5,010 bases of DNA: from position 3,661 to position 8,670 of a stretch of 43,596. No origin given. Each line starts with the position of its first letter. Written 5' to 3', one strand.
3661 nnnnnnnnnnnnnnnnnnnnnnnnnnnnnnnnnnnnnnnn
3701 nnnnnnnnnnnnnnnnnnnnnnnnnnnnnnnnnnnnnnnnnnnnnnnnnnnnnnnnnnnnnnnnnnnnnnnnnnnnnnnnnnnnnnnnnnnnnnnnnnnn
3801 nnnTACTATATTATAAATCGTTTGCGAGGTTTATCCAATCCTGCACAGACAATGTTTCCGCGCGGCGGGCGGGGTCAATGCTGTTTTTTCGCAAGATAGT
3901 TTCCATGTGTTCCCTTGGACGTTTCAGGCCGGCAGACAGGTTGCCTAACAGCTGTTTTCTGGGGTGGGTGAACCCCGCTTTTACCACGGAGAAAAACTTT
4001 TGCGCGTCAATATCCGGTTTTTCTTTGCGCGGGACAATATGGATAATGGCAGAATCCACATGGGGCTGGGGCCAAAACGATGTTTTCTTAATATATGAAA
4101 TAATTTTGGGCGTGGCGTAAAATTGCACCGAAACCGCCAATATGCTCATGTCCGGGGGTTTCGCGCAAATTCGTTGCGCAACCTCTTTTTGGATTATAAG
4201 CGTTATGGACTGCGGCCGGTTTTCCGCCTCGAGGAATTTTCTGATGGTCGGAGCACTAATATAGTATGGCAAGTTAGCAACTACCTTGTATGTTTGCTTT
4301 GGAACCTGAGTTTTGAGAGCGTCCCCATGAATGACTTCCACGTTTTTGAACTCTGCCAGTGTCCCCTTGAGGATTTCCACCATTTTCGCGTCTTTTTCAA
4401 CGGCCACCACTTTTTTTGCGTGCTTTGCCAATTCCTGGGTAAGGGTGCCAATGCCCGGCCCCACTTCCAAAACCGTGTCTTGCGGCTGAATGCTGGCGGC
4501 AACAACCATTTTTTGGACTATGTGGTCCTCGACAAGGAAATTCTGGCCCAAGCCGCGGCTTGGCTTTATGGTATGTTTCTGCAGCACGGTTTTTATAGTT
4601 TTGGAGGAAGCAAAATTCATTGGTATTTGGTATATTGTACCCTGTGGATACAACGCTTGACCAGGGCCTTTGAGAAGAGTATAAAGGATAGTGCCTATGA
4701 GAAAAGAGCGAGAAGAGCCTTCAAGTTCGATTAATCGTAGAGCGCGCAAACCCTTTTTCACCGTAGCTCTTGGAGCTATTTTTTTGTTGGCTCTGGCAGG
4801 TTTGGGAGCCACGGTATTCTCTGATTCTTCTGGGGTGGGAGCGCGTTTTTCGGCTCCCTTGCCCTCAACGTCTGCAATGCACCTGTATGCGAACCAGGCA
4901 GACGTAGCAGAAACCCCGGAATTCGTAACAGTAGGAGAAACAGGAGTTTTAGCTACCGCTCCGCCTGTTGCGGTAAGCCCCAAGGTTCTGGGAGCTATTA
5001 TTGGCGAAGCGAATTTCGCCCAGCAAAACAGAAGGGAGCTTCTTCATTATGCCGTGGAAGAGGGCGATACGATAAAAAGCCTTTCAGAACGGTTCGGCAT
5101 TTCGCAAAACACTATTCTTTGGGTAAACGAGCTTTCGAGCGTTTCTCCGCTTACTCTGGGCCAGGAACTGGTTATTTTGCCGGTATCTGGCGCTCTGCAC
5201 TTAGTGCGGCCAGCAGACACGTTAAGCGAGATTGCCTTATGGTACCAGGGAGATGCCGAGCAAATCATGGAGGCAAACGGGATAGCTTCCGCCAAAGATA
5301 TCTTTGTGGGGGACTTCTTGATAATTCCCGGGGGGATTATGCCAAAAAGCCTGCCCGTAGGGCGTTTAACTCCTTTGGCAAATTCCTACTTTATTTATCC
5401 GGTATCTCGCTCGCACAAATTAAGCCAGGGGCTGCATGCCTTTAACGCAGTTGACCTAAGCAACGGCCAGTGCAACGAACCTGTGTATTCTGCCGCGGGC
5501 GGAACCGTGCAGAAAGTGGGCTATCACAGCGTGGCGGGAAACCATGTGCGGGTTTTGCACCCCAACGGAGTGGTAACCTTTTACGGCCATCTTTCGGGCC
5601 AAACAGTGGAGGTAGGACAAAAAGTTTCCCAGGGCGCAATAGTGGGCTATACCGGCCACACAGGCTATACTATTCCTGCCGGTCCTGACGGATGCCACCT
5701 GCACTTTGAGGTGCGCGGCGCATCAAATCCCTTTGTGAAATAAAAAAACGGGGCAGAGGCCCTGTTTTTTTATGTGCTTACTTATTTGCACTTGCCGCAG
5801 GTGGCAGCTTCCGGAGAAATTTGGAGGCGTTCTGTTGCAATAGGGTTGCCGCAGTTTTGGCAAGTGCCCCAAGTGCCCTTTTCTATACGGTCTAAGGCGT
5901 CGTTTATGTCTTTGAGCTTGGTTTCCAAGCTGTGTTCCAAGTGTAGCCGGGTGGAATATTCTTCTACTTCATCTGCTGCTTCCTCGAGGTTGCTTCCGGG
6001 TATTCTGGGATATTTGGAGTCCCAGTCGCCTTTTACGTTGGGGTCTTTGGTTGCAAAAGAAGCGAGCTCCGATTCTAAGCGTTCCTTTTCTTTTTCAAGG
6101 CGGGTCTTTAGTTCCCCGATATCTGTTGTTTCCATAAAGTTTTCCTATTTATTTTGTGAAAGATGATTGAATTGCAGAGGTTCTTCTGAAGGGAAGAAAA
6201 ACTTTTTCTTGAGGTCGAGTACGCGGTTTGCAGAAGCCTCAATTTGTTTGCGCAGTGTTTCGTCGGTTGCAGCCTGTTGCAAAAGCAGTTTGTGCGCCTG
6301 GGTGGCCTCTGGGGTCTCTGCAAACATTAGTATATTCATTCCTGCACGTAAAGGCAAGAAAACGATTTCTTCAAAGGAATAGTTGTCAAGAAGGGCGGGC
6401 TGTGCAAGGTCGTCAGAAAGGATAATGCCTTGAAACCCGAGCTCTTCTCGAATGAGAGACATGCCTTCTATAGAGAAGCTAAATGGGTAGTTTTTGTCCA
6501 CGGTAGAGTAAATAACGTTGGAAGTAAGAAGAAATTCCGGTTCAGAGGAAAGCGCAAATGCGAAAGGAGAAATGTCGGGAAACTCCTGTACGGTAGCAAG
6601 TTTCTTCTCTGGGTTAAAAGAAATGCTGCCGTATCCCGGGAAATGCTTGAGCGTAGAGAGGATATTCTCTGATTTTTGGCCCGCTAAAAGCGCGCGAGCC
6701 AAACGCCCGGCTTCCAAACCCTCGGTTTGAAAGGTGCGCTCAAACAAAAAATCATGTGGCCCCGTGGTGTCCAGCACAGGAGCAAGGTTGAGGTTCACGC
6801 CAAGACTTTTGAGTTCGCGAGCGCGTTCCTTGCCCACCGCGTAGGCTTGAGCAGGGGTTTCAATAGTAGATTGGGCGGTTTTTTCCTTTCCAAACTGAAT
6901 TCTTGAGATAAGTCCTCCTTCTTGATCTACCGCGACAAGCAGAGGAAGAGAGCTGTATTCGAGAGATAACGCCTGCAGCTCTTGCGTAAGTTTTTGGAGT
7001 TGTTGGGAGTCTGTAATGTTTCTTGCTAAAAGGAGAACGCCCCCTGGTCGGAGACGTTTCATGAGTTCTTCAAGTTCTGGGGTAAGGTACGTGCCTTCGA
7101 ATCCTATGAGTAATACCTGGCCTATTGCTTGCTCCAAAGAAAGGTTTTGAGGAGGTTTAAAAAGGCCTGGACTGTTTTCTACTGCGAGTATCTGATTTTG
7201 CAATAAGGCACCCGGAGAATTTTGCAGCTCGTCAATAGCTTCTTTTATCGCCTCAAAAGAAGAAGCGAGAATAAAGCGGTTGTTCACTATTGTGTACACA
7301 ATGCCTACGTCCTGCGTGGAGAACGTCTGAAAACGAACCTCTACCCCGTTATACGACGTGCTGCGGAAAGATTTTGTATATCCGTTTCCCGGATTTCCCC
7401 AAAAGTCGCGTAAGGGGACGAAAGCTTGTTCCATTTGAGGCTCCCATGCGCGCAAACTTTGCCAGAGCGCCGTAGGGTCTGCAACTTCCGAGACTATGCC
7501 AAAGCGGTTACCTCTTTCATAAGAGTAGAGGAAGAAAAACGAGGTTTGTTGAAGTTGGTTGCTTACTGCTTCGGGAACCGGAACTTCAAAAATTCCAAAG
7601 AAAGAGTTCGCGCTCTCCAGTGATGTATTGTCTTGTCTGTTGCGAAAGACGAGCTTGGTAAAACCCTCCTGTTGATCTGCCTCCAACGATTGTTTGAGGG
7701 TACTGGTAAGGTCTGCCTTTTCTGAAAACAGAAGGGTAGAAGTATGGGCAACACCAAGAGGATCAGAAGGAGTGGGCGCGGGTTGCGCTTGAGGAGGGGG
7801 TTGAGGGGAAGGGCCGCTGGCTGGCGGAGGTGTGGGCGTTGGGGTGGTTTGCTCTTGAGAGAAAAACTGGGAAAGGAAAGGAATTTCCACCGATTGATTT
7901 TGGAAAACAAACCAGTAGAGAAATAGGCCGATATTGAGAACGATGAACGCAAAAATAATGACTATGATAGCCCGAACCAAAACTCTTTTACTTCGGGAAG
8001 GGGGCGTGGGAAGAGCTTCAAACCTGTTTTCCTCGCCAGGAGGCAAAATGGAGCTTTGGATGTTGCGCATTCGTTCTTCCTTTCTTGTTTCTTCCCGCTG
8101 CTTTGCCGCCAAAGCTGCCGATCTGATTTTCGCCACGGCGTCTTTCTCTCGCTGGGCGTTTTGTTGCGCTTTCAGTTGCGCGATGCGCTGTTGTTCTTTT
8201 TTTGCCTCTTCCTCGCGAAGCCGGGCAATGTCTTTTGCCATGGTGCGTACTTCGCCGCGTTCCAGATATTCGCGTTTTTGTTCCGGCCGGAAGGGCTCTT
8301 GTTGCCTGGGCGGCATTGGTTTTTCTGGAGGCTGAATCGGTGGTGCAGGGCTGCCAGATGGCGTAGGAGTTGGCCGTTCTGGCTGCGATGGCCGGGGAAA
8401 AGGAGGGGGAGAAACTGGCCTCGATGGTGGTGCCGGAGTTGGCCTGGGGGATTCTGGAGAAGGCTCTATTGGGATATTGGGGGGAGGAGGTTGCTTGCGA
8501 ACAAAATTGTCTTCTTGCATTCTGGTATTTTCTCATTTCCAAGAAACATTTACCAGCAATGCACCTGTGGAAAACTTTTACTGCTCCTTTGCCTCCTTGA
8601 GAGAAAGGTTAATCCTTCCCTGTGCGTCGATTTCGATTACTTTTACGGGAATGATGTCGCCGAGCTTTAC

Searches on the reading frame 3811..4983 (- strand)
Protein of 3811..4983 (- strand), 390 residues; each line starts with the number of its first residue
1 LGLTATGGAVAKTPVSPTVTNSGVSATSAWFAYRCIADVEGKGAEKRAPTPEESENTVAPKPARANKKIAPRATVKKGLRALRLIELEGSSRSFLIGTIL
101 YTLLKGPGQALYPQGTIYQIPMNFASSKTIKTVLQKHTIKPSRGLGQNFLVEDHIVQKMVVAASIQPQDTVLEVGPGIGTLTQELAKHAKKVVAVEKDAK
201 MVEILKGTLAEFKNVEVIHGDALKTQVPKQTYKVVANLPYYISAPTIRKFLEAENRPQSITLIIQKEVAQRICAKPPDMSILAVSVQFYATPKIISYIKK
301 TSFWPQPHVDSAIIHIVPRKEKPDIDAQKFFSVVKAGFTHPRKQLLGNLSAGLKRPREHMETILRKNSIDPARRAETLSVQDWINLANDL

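Call 5: search_protein_families(library=pfam, proteins=[window:3811-4983:-], max_evalue=0.01)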
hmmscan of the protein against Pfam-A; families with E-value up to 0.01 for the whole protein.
window:3811-4983:- (390 aa): 13 families
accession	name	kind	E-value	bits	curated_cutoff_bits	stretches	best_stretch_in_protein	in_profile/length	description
PF00398.26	RrnaAD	-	3.8e-60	203.6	24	1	144-388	7-259/263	Ribosomal RNA adenine dimethylase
PF13649.12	Methyltransf_25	-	4.9e-10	40.4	27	1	171-252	1-87/97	Methyltransferase domain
PF08241.18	Methyltransf_11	-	1.7e-06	29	21.2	1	172-236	1-65/95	Methyltransferase domain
PF05175.20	MTS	-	1.3e-05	25.3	23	1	167-241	31-109/170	Methyltransferase small domain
PF13847.12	Methyltransf_31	-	2.4e-05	24.5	27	1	167-235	3-78/145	Methyltransferase domain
PF01564.23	Spermine_synth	-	7.5e-05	22.8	22.9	1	163-225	14-76/186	Spermine/spermidine synthase domain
PF02475.24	TRM5-TYW2_MTfase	-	7.8e-05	23.1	28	1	157-241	26-115/164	TRM5/TYW2 methyltransferase domain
PF05219.18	DREV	-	0.0001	21.9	26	1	123-206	46-133/265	DREV methyltransferase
PF01135.25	PCMT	-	0.00032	21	20.3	1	153-226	59-137/210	Protein-L-isoaspartate(D-aspartate) O-methyltransferase (PCMT)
PF13489.12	Methyltransf_23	-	0.00042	20.5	27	1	164-235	19-85/164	Methyltransferase domain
PF02390.23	Methyltransf_4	-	0.0007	19.5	24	1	169-229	3-70/173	Putative methyltransferase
PF08242.18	Methyltransf_12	-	0.0028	18.8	30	1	172-225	1-61/98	Methyltransferase domain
PF03602.21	Cons_hypoth95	-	0.0079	16.3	24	0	168-225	42-103/182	Conserved hypothetical protein 95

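Call 6: search_protein_families(library=ncbifam, proteins=[window:3811-4983:-], max_evalue=0.01)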
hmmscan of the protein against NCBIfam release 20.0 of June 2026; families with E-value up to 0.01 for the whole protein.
window:3811-4983:- (390 aa): 48 families (the best 25 are shown)
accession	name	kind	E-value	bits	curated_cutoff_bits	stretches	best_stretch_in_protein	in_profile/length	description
TIGR00755.1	ksgA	equivalog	7.5e-75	251.5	171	1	140-389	2-255/256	16S rRNA (adenine(1518)-N(6)/adenine(1519)-N(6))-dimethyltransferase RsmA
NF000499.2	Erm23S_rRNA_broad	equivalog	1.1e-56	191.9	212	1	145-388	1-242/244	23S ribosomal RNA methyltransferase Erm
NF000337.1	erm_SHROVE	exception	1.3e-37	129.4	320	1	142-386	3-246/248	ErmE/ErmH/ErmO/ErmR family 23S rRNA (adenine(2058)-N(6))-methyltransferase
NF011486.0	PRK14896.1-1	equivalog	5.7e-36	124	450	1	141-345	22-229/284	16S ribosomal RNA methyltransferase A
NF012223.0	erm_F_23S_MT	exception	2.6e-24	86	575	1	141-321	7-187/266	23S rRNA (adenine(2058)-N(6))-methyltransferase Erm(F)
NF012222.1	erm_A_23S_MT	exception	4.9e-24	85.2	475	1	146-325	9-183/243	23S rRNA (adenine(2058)-N(6))-methyltransferase Erm(A)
NF042938.1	Erm55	exception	1.1e-23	83.6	525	1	144-340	10-203/270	23S rRNA (adenine(2058)-N(6))-methyltransferase Erm(55)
NF012219.1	erm_C_23S_MT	exception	1.2e-22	80.7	530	1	146-330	9-191/244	23S rRNA (adenine(2058)-N(6))-methyltransferase Erm(C)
NF042988.1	Erm46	exception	3.5e-22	78.9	503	1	144-339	10-202/255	23S rRNA (adenine(2058)-N(6))-methyltransferase Erm(46)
NF000077.1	Erm42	exception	6.7e-22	78.1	600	1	146-310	19-183/303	23S rRNA (adenine(2058)-N(6))-methyltransferase Erm(42)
NF045543.1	erm_G_23S_MT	exception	2e-21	76.9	515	1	146-319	9-179/244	23S rRNA (adenine(2058)-N(6))-methyltransferase Erm(G)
NF012220.1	erm_B_23S_MT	exception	1.1e-20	74.2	525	1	146-317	8-176/245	23S rRNA (adenine(2058)-N(6))-methyltransferase Erm(B)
NF012218.0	erm_38_23S_MT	exception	3e-20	72.5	800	1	144-387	10-255/386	23S rRNA (adenine(2058)-N(6))-methyltransferase Erm(38)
NF000087.1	ErmO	exception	7e-20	71.5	450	1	141-389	7-256/259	23S rRNA (adenine(2058)-N(6))-methyltransferase Erm(O)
NF000468.1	Erm37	exception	1.3e-19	70.9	350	1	151-320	16-172/179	23S rRNA (adenine(2058)-N(6))-methyltransferase Erm(37)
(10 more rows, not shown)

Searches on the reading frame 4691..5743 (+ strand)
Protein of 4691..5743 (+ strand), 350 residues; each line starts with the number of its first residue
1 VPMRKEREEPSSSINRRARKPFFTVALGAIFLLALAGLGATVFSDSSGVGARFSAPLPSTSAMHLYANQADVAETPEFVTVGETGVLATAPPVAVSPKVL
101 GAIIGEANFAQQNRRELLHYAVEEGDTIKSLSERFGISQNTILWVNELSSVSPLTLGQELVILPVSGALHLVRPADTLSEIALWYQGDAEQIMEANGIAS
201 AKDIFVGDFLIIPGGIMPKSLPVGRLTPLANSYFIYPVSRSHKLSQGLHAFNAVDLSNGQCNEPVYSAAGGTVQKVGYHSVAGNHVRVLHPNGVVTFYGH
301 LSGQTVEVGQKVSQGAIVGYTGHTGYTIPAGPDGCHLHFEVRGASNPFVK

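Call 5: search_protein_families(library=pfam, proteins=[window:4691-5743:+], max_evalue=0.01)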
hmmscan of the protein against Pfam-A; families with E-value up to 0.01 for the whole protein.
window:4691-5743:+ (350 aa): 4 families
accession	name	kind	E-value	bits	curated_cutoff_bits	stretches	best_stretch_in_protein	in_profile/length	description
PF01551.29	Peptidase_M23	-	2.4e-21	76.1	28.7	1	254-346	6-92/96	Peptidase family M23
PF01476.26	LysM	-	8.2e-21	74.1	20.9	2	170-213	1-43/43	LysM domain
PF23473.1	LysM3_LYK4_5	-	3e-13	50.1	29.3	2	117-150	2-35/48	LYK4/5 LysM3 domain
PF23446.1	LysM1_NFP_LYK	-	3.3e-05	25.1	36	0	126-165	16-55/60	NFP/LYK LysM1 domain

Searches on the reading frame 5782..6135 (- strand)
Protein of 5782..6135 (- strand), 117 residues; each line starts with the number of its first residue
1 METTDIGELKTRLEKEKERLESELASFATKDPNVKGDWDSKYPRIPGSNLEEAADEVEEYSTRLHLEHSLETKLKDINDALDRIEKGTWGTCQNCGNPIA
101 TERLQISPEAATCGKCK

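Call 5: search_protein_families(library=pfam, proteins=[window:5782-6135:-], max_evalue=0.01)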
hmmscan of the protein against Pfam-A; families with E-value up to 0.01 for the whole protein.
window:5782-6135:- (117 aa): 2 families
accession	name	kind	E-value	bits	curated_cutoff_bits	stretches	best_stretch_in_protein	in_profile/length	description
PF01258.23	zf-dskA_traR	-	1.3e-05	25.6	24.9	1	89-116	3-30/36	Prokaryotic dksA/traR C4-type zinc finger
PF13240.11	Zn_Ribbon_1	-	0.0074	16.5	25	0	92-100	2-10/23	zinc-ribbon domain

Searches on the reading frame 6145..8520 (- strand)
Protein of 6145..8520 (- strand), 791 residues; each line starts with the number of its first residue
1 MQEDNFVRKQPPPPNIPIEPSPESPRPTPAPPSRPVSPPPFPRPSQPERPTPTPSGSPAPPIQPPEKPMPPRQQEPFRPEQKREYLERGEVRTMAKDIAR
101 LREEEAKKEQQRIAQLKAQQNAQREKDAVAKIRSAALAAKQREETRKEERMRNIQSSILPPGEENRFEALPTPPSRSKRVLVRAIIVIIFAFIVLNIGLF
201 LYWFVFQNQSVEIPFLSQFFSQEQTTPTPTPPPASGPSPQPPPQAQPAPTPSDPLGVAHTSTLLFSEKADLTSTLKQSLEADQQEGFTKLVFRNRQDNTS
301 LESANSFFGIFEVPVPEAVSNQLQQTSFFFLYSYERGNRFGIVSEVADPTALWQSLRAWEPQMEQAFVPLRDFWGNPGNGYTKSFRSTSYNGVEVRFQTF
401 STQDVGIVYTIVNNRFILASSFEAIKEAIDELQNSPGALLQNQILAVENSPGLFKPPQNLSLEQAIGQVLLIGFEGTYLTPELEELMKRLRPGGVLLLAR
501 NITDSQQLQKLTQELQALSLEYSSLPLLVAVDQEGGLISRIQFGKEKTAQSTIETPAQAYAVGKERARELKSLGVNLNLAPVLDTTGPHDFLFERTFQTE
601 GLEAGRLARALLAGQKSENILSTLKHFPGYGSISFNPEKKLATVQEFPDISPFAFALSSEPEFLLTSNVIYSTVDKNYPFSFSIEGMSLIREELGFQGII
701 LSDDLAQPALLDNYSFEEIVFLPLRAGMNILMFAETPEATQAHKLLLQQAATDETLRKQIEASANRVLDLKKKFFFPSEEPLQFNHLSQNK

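Call 5: search_protein_families(library=pfam, proteins=[window:6145-8520:-], max_evalue=0.01)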
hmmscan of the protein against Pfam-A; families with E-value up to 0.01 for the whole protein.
window:6145-8520:- (791 aa): 1 family
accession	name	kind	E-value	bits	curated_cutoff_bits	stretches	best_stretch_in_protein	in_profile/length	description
PF00933.27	Glyco_hydro_3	-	6.7e-44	151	27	1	462-769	2-315/316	Glycosyl hydrolase family 3 N terminal domain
